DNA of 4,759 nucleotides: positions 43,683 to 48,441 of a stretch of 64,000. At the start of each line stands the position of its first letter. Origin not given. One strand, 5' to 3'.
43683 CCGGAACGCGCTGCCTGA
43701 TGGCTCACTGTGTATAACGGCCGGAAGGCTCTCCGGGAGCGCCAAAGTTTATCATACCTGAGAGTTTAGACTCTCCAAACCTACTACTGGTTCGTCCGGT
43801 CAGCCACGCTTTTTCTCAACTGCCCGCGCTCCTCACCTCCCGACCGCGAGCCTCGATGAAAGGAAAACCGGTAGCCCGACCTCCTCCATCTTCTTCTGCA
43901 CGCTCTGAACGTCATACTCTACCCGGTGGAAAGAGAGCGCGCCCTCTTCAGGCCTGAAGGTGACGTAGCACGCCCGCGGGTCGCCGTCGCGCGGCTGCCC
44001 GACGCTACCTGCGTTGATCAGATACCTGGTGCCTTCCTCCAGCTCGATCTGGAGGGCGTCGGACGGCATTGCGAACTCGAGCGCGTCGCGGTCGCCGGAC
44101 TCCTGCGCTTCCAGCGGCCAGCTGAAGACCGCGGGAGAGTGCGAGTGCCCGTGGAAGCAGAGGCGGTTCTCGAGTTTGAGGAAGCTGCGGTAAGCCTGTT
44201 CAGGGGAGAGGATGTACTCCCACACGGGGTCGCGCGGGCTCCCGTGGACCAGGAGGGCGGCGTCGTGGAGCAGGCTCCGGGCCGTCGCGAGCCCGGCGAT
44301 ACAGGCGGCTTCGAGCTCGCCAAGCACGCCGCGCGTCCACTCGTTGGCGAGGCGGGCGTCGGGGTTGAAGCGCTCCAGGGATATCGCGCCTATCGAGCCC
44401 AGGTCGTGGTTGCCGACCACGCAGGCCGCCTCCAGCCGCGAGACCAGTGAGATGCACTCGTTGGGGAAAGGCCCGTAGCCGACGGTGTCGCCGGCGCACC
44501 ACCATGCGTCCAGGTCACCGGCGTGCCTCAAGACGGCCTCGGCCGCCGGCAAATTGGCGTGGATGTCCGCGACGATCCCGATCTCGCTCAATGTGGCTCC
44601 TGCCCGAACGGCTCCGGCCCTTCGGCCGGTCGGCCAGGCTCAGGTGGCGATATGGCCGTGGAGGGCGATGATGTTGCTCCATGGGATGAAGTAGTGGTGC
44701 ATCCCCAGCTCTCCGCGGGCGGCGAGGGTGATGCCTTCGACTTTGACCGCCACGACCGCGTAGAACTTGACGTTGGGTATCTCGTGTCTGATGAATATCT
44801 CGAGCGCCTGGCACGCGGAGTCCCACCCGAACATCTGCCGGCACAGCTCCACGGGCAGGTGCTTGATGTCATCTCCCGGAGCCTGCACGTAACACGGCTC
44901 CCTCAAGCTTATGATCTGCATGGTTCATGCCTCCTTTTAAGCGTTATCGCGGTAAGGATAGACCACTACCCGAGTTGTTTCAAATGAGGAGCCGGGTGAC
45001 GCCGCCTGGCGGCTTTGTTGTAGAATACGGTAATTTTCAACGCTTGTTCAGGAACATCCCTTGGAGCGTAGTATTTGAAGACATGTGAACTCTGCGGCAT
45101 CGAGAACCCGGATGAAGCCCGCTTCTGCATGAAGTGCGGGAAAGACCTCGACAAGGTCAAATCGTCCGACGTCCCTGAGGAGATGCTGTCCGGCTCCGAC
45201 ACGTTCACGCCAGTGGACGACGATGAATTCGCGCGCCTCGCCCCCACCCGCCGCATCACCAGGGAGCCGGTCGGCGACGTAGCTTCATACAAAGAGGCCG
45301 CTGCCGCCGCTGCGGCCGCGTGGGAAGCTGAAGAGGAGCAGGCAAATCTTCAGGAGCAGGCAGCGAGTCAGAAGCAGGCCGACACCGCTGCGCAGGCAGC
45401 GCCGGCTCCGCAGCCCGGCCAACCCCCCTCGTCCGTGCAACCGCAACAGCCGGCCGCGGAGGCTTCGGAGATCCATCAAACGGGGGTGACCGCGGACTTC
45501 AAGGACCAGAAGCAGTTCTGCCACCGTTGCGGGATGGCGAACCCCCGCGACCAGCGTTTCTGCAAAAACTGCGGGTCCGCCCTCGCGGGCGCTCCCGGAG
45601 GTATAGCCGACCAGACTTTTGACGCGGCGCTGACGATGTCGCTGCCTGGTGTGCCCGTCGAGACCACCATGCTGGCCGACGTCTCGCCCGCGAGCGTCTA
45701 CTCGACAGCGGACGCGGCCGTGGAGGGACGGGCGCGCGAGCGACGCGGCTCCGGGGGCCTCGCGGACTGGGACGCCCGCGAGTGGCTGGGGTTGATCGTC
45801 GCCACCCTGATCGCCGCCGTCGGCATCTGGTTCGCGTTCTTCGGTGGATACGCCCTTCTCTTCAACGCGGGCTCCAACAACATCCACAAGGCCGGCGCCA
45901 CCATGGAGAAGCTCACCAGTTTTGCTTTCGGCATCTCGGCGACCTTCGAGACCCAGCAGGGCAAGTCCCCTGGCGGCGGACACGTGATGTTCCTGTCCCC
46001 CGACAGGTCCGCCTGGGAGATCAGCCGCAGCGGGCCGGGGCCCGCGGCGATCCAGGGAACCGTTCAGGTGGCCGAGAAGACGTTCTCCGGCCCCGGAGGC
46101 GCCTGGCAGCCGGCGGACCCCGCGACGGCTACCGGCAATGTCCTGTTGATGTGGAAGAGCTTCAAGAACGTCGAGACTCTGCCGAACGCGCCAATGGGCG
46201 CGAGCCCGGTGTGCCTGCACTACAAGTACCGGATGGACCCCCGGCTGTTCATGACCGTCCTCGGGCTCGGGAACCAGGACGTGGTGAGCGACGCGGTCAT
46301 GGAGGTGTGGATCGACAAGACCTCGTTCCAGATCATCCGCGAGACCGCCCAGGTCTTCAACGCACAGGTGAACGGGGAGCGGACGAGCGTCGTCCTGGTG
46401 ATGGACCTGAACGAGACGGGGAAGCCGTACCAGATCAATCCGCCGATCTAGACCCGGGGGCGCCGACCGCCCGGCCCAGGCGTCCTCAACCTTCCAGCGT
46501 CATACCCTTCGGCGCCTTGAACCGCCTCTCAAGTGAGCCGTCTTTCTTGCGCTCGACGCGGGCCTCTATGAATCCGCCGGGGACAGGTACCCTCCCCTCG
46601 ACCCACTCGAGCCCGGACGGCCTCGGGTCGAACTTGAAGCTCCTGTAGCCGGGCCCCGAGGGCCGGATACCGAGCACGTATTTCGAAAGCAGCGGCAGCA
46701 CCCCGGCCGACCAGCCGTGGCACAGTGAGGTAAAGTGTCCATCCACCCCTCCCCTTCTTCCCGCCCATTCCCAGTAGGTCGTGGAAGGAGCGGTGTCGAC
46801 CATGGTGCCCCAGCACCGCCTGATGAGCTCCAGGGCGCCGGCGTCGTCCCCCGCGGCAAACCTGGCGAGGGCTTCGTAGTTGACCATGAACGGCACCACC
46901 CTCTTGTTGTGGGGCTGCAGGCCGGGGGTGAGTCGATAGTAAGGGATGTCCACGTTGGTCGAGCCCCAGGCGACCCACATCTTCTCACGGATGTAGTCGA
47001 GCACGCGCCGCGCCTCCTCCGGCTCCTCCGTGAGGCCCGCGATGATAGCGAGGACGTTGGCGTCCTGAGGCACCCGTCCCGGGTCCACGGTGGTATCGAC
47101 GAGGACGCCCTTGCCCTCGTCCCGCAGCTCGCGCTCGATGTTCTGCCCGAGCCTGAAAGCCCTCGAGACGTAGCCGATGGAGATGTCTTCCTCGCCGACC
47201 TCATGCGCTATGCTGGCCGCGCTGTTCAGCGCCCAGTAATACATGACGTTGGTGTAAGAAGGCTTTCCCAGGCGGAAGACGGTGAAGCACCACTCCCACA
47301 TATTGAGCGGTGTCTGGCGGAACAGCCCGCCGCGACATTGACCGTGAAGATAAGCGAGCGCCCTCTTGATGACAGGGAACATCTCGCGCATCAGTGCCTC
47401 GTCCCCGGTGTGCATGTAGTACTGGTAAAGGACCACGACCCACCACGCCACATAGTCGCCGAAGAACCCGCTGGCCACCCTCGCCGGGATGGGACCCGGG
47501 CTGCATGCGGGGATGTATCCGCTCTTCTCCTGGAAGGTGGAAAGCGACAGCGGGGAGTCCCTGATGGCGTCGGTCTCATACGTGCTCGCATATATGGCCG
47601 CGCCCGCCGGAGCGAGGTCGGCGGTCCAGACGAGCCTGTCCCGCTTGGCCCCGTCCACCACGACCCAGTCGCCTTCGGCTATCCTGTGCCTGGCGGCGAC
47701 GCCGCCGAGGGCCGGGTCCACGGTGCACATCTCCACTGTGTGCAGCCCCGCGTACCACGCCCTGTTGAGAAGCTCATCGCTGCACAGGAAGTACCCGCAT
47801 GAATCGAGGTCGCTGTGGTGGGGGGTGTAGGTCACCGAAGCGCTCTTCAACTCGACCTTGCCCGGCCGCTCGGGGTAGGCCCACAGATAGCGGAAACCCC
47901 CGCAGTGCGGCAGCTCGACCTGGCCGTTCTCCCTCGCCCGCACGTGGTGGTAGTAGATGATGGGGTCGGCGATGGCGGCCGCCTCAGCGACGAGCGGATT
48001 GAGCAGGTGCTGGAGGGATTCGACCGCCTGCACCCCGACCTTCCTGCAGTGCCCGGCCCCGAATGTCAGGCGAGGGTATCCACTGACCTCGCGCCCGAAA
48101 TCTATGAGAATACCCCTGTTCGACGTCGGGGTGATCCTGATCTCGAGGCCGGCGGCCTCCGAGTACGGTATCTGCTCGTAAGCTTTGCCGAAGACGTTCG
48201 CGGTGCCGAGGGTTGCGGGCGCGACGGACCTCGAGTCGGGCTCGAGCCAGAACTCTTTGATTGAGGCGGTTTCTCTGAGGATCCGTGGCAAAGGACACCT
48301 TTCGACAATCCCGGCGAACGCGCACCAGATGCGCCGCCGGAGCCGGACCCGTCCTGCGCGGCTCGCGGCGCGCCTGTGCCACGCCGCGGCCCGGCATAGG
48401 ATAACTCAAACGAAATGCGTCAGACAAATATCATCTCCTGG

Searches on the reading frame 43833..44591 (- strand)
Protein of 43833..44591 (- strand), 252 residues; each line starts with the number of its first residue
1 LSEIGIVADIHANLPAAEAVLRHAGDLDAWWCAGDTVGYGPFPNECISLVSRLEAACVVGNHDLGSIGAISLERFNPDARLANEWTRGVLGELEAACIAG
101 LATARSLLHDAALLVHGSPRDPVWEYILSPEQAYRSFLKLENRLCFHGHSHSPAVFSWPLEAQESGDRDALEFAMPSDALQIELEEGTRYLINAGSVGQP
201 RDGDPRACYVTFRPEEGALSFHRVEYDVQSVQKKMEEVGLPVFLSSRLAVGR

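Call 53: search_protein_families(library=pfam, proteins=[window:43833-44591:-], max_evalue=0.00001)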
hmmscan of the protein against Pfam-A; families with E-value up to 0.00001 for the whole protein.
window:43833-44591:- (252 aa): 2 families
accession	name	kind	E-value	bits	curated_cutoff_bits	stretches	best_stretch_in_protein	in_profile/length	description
PF12850.12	Metallophos_2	-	1e-14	55.2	27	1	3-212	2-149/154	Calcineurin-like phosphoesterase superfamily domain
PF00149.33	Metallophos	-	8.2e-12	46.4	21.5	1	4-153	3-191/191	Calcineurin-like phosphoesterase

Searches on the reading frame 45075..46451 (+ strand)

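Call 53: search_protein_families(library=pfam, proteins=[window:45075-46451:+], max_evalue=0.00001)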
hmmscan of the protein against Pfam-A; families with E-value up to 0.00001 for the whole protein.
window:45075-46451:+ (458 aa): 3 families
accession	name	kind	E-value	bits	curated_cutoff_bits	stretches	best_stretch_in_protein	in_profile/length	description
PF13240.11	Zn_Ribbon_1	-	3.5e-13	49.3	25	2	4-25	2-23/23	zinc-ribbon domain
PF12773.13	DZR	-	2.8e-09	37.4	27.3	0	149-170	1-22/45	Double zinc ribbon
PF24463.1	DUF7577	-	4.3e-07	29.9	28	0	149-170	5-26/27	Domain of unknown function (DUF7577)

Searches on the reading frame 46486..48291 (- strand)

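Call 53: search_protein_families(library=pfam, proteins=[window:46486-48291:-], max_evalue=0.00001)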
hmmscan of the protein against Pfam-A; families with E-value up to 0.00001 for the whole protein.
window:46486-48291:- (601 aa): 2 families
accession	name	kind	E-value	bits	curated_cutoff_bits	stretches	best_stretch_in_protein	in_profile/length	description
PF17389.8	Bac_rhamnosid6H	-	2.1e-17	63.9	24.5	1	166-437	4-253/339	Bacterial alpha-L-rhamnosidase 6 hairpin glycosidase domain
PF17390.7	Bac_rhamnosid_C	-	4.9e-08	33.1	22.1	1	541-599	1-59/78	Bacterial alpha-L-rhamnosidase C-terminal domain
